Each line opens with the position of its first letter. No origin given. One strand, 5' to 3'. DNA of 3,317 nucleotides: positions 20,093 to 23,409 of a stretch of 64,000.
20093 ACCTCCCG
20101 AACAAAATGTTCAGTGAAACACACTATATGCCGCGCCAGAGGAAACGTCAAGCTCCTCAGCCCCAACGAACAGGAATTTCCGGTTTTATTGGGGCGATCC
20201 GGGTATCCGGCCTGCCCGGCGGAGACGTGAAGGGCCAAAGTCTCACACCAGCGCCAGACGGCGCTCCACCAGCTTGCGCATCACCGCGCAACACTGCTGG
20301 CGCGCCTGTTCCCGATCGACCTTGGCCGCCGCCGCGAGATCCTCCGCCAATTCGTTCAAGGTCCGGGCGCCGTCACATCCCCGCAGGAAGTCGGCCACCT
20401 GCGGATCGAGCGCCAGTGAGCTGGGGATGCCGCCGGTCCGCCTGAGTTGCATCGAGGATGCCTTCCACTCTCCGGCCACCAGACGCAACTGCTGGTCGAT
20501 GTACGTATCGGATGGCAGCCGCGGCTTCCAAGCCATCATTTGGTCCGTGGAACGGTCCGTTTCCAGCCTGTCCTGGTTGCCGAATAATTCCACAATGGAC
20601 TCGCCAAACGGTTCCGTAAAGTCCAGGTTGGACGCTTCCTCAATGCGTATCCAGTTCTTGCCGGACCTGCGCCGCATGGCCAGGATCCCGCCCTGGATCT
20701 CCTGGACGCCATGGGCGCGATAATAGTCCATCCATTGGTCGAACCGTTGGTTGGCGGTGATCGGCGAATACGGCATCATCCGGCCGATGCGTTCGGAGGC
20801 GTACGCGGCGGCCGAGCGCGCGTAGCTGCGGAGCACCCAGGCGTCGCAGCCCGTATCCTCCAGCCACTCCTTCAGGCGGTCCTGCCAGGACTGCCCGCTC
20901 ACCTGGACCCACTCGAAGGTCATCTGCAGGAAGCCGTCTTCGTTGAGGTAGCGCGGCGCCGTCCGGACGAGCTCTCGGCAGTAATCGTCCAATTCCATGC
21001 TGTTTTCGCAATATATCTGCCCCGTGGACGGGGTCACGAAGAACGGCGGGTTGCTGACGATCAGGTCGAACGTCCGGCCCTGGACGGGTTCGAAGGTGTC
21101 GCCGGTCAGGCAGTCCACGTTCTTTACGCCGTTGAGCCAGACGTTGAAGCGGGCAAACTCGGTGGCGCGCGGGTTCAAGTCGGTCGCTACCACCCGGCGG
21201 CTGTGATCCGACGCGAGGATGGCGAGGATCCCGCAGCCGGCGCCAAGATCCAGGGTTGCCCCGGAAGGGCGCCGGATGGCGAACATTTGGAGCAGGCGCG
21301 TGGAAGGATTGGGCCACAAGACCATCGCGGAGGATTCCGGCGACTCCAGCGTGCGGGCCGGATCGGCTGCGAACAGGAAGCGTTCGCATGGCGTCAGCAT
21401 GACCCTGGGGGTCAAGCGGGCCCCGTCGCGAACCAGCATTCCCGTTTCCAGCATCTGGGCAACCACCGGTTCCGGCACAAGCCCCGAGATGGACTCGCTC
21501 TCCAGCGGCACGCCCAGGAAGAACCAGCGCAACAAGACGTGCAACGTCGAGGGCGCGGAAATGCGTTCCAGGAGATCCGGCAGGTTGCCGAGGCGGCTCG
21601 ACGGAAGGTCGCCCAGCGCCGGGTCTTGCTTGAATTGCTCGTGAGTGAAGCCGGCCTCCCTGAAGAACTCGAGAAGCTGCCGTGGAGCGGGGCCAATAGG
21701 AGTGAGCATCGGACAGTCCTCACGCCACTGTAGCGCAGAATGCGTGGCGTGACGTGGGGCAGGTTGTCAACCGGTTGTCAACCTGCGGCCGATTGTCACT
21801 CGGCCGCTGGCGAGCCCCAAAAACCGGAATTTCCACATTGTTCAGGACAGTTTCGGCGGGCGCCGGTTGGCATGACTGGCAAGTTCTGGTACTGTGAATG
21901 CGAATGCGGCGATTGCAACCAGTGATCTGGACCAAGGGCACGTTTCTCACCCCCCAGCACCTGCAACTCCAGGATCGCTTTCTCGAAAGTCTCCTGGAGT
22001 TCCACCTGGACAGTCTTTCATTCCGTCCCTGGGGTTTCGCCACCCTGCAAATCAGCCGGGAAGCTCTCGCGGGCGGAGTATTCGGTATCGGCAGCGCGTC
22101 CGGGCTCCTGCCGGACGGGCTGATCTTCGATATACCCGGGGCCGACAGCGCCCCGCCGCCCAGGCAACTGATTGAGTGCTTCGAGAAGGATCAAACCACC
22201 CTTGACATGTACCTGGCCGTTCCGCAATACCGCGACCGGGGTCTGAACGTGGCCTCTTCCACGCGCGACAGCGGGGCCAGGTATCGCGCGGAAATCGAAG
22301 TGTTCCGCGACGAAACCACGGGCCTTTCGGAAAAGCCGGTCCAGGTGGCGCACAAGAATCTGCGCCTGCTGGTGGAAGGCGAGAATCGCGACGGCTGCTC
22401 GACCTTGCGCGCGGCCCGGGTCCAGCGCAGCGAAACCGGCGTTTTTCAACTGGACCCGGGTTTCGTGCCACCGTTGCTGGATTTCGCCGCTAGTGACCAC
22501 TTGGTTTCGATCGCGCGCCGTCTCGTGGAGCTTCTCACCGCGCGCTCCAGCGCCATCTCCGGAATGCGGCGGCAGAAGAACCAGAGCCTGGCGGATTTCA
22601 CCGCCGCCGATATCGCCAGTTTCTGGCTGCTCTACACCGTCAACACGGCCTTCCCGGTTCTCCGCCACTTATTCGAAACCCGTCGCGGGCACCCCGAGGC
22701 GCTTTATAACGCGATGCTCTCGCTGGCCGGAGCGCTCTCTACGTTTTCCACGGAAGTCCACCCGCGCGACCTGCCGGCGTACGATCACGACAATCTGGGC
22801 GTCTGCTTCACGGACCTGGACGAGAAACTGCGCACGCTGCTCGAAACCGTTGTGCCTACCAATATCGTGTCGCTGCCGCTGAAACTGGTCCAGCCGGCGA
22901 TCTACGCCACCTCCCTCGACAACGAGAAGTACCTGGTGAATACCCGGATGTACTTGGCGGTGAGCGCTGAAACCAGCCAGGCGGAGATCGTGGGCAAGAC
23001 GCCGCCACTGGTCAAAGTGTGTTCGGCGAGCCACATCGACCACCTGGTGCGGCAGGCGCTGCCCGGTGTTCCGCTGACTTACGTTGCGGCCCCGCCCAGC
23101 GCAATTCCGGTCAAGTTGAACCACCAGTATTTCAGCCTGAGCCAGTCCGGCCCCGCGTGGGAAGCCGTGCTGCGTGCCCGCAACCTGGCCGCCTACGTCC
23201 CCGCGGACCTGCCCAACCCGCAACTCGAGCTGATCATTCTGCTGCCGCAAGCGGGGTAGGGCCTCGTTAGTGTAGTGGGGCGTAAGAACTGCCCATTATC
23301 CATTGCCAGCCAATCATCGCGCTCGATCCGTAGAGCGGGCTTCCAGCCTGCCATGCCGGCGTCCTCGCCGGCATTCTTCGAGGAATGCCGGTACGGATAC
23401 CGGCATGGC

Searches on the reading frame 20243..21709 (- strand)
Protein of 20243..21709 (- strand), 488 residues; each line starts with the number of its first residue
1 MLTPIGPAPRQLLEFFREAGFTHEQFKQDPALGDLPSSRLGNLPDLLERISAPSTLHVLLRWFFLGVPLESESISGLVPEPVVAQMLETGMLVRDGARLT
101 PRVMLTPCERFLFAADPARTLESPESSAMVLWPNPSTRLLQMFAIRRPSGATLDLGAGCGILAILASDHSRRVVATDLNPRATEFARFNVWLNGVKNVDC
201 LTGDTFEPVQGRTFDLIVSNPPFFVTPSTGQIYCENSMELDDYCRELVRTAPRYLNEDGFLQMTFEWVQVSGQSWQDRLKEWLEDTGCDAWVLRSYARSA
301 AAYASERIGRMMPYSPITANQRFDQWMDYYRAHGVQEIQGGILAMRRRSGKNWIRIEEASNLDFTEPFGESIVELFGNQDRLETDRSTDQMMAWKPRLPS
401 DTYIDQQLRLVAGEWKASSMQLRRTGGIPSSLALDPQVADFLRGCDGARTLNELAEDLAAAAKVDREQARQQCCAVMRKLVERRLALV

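Call 5: search_protein_families(library=pfam, proteins=[window:20243-21709:-], max_evalue=0.01)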
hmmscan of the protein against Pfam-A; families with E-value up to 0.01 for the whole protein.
window:20243-21709:- (488 aa): 13 families
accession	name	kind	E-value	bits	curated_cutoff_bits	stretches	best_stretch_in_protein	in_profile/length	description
PF05175.20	MTS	-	1.6e-17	64.1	23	1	139-264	23-139/170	Methyltransferase small domain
PF06325.19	PrmA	-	5e-08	33.2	22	1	147-220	160-233/296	Ribosomal protein L11 methyltransferase (PrmA)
PF25004.1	DUF7782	-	1.7e-07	31.9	27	1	389-483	18-115/120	Domain of unknown function (DUF7782)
PF13649.12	Methyltransf_25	-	9.2e-07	29.9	27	1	153-221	2-73/97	Methyltransferase domain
PF05402.18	PqqD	-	9.3e-07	29.5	23.4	1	433-485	14-66/67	Coenzyme PQQ synthesis protein D (PqqD)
PF13847.12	Methyltransf_31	-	2.4e-06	27.8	27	1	151-264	6-110/145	Methyltransferase domain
PF08241.18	Methyltransf_11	-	6.4e-06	27.2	21.2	1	153-221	1-68/95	Methyltransferase domain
PF02475.24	TRM5-TYW2_MTfase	-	1.3e-05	25.6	28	1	149-218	37-109/164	TRM5/TYW2 methyltransferase domain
PF13489.12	Methyltransf_23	-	1.7e-05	25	27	1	138-260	12-113/164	Methyltransferase domain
PF08242.18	Methyltransf_12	-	0.00041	21.5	30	1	153-220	1-72/98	Methyltransferase domain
PF02384.22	N6_Mtase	-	0.00085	19.2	20.4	1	175-272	82-177/311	N-6 DNA Methylase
PF23186.1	DUF7059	-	0.0015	19.1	27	1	53-100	36-83/85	Domain of unknown function (DUF7059)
PF10294.15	Methyltransf_16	-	0.0029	17.8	21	1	151-194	49-93/174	Lysine methyltransferase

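Call 7: search_protein_families(library=ncbifam, proteins=[window:20243-21709:-], max_evalue=0.01)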
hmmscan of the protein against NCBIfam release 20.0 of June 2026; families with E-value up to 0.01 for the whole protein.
window:20243-21709:- (488 aa): 31 families (the best 25 are shown)
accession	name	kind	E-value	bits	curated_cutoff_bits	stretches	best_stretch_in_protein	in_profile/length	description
NF011529.0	PRK14968.1-3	equivalog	8.2e-20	71.1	162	1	129-262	15-153/198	putative methyltransferase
TIGR03534.1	RF_mod_PrmC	equivalog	1.6e-17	63.8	199.1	1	129-225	65-168/253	peptide chain release factor N(5)-glutamine methyltransferase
TIGR00537.1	hemK_rel_arch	hypoth_equivalog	6.3e-14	52.1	87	1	151-226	22-95/179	HemK2/MTQ2 family protein methyltransferase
TIGR03533.1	L3_gln_methyl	equivalog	5.3e-13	48.9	229.7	1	150-261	123-247/284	50S ribosomal protein L3 N(5)-glutamine methyltransferase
TIGR00536.1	hemK_fam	subfamily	1.4e-11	44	115.5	1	150-270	116-249/286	HemK family protein methyltransferase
NF011527.0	PRK14968.1-1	equivalog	4.6e-11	42.8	242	1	134-227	18-107/192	putative methyltransferase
NF011530.0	PRK14968.1-4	equivalog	2.4e-10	40.1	243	1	129-231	18-117/202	putative methyltransferase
NF007023.0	PRK09489.1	equivalog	1e-09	38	295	1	141-262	190-300/342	16S rRNA (guanine(1207)-N(2))-methyltransferase RsmC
NF001785.0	PRK00517.2-2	equivalog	1e-08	34.7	188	1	148-220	145-218/282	50S ribosomal protein L11 methyltransferase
NF011528.0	PRK14968.1-2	equivalog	4.3e-08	32.9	171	1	139-224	30-118/205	putative methyltransferase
NF001784.0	PRK00517.2-1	equivalog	4.8e-07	29.6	244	1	147-220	150-228/290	50S ribosomal protein L11 methyltransferase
TIGR00406.1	prmA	equivalog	1.1e-06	28.3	183.15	1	149-220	160-232/288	50S ribosomal protein L11 methyltransferase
NF002421.0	PRK01544.1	equivalog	2e-06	26.8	567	1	152-226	142-219/524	bifunctional peptide chain release factor N(5)-glutamine methyltransferase PrmC/tRNA (guanosine(46)-N7)-methyltransferase TrmB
NF008823.0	PRK11873.1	subfamily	2.8e-06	27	263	1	150-221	79-154/272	arsenite methyltransferase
NF047853.1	tRm6a37MtseTrmN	equivalog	5e-06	26.4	350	1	151-229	46-130/244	tRNA(1)(Val) (adenine(37)-N(6))-methyltransferase TrmN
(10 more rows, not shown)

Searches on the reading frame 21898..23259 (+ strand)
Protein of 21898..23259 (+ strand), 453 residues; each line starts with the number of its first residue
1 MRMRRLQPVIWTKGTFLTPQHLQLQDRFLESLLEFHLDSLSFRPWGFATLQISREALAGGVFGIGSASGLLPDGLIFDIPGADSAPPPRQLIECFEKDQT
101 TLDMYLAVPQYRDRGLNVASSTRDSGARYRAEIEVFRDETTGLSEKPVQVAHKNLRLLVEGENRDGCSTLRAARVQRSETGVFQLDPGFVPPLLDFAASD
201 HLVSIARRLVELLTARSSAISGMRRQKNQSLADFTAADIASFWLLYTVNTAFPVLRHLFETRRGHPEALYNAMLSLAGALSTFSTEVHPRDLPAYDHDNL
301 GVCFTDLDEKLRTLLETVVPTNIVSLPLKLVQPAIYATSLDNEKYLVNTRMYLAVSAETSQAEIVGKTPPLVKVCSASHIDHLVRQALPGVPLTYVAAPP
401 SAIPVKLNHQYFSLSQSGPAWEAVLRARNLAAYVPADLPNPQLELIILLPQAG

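Call 5: search_protein_families(library=pfam, proteins=[window:21898-23259:+], max_evalue=0.01)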
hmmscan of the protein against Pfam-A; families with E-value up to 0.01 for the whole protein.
window:21898-23259:+ (453 aa): 1 family
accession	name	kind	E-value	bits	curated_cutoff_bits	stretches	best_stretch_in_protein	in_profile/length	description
PF05936.17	T6SS_VasE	-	1.9e-138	462.3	23.4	1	21-447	1-428/429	Bacterial Type VI secretion, VC_A0110, EvfL, ImpJ, VasE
